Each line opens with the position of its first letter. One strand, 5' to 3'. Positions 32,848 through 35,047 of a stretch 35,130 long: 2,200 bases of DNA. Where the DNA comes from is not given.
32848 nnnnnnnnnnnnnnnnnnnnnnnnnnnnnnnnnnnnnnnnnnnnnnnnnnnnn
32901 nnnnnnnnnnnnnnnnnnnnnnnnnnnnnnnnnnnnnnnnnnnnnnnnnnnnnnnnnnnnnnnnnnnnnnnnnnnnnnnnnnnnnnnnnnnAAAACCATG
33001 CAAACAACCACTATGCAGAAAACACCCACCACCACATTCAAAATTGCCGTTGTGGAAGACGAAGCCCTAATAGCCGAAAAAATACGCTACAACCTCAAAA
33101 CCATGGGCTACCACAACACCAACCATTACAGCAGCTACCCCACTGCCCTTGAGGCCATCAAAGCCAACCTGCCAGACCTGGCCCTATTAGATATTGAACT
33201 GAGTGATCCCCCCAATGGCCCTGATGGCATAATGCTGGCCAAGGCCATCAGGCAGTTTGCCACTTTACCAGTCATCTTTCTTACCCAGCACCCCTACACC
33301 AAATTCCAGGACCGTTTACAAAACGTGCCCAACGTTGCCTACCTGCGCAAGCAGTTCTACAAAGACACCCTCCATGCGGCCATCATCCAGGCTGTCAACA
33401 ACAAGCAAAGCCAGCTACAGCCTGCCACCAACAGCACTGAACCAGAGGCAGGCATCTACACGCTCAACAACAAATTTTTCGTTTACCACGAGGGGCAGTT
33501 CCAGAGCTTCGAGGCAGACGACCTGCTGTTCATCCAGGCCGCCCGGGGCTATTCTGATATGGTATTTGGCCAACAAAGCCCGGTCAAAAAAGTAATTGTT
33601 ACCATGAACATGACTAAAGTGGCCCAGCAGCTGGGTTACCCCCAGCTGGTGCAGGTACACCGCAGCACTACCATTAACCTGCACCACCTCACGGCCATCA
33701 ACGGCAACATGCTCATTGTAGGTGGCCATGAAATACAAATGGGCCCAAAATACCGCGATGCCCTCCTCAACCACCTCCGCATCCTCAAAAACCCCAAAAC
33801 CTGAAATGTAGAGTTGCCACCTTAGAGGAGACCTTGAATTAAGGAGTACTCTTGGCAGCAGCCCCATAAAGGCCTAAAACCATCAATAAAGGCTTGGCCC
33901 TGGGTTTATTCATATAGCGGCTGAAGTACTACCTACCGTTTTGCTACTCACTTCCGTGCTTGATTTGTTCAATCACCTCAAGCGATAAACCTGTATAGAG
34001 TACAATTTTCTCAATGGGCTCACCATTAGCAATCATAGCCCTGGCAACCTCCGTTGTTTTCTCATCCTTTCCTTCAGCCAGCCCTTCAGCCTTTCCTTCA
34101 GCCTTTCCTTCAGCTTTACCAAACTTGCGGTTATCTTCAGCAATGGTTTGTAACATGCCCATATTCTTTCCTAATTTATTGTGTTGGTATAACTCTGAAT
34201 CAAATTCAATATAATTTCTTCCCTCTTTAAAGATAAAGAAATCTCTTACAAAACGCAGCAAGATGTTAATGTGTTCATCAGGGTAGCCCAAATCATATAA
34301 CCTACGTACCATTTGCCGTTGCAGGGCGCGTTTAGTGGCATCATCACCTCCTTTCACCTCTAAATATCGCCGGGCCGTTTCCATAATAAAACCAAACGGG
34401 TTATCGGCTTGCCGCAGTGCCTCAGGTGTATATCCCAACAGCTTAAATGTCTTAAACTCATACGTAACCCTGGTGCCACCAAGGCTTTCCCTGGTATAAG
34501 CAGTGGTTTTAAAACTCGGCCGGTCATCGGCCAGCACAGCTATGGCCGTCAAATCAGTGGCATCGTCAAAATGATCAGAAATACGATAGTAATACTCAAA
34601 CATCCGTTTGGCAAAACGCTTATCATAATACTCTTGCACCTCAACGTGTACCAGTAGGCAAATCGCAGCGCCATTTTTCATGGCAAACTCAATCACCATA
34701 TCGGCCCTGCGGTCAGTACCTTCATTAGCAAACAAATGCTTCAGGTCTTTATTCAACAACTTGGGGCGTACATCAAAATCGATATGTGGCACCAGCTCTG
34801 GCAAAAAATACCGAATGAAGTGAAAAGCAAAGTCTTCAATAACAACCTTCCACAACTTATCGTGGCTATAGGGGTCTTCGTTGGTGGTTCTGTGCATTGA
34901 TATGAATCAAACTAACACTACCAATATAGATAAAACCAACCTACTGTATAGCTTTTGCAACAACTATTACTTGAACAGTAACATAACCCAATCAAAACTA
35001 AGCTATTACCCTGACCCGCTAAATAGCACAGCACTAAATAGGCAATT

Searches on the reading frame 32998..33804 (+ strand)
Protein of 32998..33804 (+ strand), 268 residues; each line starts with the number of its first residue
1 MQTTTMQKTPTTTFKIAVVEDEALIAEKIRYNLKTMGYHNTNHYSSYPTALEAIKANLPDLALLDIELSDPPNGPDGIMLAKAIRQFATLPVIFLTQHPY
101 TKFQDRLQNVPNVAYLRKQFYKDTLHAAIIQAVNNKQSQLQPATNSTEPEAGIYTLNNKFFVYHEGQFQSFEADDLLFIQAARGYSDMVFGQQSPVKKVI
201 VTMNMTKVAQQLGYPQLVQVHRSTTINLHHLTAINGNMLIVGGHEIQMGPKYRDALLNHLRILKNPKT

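Call 5: search_protein_families(library=pfam, proteins=[window:32998-33804:+], max_evalue=0.01)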
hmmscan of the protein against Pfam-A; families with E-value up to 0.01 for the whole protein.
window:32998-33804:+ (268 aa): 2 families
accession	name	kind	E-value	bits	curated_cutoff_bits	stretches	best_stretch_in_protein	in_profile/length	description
PF00072.30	Response_reg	-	9.3e-15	55.2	30.2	1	16-129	1-110/111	Response regulator receiver domain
PF04397.21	LytTR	-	1.1e-07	32.5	22.6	1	172-260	7-97/98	LytTr DNA-binding domain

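Call 6: search_protein_families(library=ncbifam, proteins=[window:32998-33804:+], max_evalue=1)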
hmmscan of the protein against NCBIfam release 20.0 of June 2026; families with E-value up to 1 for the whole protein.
window:32998-33804:+ (268 aa): 60 families (the best 25 are shown)
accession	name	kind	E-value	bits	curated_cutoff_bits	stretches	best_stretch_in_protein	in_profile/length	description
NF006623.1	PRK09191.1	subfamily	5.6e-16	59.1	240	1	13-138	137-257/258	PhyR family response regulator anti-anti-sigma factor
TIGR03787.1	marine_sort_RR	equivalog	1.5e-14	54.1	335.7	1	15-156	2-141/227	proteobacterial dedicated sortase system response regulator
NF008296.0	PRK11083.1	equivalog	2e-11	43.7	273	1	14-98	4-83/228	two-component system response regulator CreB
NF040534.1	resp_reg_YycF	equivalog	1.1e-10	41.2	340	1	15-129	2-111/231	response regulator YycF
TIGR02154.1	PhoB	equivalog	6e-10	38.8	296.2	1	15-134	4-120/226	phosphate regulon transcriptional regulator PhoB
NF010684.1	PRK14084.1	equivalog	6.3e-10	39.2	375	1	15-235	2-221/254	response regulator transcription factor LytR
NF040689.1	MtrAB_MtrA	equivalog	1.1e-09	38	300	1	16-137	1-117/219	MtrAB system response regulator MtrA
NF009971.0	PRK13435.1-2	subfamily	2.8e-09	36.9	151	1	15-128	2-108/141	response regulator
NF041733.1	resp_reg_CseB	equivalog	4.3e-09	36.1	350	1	15-97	2-79/228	two-component system response regulator CseB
NF033117.2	vanR_ACDEGLN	exception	1.2e-08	34.9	350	1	16-98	1-78/226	VanR-ABDEGLN family response regulator transcription factor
NF009974.0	PRK13435.1-6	equivalog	1.7e-08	34.3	171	1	13-96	5-85/155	response regulator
NF007982.1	PRK10710.1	equivalog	2e-08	34.1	380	1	11-98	5-87/235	envelope stress response regulator BaeR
NF009973.0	PRK13435.1-4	equivalog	2.4e-08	34.1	158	1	11-97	6-89/154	response regulator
NF045944.1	ResRegRpaBCyano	equivalog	2.9e-08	33.4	330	1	18-152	2-129/229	response regulator transcription factor RpaB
NF009972.0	PRK13435.1-3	subfamily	4.6e-07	29.7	119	1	7-102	10-100/146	response regulator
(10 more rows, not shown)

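Call 46: search_solved_structures(query=window:32998-33804:+, max_evalue=0.001)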
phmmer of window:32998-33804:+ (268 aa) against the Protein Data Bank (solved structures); distinct sequences matched with E-value up to 0.001: 35.
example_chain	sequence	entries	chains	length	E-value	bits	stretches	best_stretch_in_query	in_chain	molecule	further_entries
3cg0_A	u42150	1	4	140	4.1e-10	42.5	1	16-137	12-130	Response regulator receiver modulated diguanylate cyclase with PAS/PAC sensor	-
6oec_A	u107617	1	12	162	6.4e-10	41.8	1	15-133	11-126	Response regulator/sensory box protein/GGDEF domain protein,Spindle pole body component SP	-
3h5i_A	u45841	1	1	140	6.8e-10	41.8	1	15-129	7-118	Response regulator/sensory box protein/GGDEF domain protein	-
9cb6_A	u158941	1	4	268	8.9e-10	41.4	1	9-133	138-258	Response regulator receiver protein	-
3q9s_A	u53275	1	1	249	1.5e-08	37.4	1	14-193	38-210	DNA-binding response regulator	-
3n0r_A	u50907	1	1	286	2.1e-08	36.9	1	15-133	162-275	Response regulator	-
2n9u_A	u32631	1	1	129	6.3e-08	35.3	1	15-134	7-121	Response regulator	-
9by5_A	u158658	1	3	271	1.4e-07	34.1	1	12-133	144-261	Response regulator receiver protein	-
1nxo_A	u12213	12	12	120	2e-07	33.7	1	15-98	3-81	DNA-binding response regulator | Response regulator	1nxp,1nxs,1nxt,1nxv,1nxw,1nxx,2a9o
6eb7_A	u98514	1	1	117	2.7e-07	33.2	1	15-98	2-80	DNA-binding response regulator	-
9xzo_A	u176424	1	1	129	1.2e-06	31.1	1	15-99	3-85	De novo protein M1X0B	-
3f6p_A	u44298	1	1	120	1.7e-06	30.6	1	15-97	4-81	Transcriptional regulatory protein yycF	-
2zwm_A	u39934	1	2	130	1.8e-06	30.5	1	15-98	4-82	Transcriptional regulatory protein yycF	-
1s8n_A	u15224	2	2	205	2.2e-06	30.3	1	14-134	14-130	putative antiterminator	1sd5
4g97_A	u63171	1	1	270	3.5e-06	29.6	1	13-135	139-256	Response regulator receiver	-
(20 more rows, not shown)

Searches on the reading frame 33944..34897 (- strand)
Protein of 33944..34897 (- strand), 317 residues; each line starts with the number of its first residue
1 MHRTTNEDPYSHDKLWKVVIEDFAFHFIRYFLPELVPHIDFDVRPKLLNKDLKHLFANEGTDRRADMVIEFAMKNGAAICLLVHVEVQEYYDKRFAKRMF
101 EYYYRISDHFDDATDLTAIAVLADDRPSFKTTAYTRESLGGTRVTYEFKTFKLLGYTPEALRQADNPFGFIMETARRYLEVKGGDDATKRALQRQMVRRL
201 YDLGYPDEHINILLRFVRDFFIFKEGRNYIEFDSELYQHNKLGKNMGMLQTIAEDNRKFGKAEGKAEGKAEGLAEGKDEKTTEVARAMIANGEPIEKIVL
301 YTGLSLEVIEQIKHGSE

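Call 5: search_protein_families(library=pfam, proteins=[window:33944-34897:-], max_evalue=0.01)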
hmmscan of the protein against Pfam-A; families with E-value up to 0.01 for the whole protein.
window:33944-34897:- (317 aa): 1 family
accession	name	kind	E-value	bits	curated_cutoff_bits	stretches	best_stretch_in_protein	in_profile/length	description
PF09811.14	Yae1_N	-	0.0081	16.3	27.5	0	260-279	1-20/39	Essential protein Yae1, N terminal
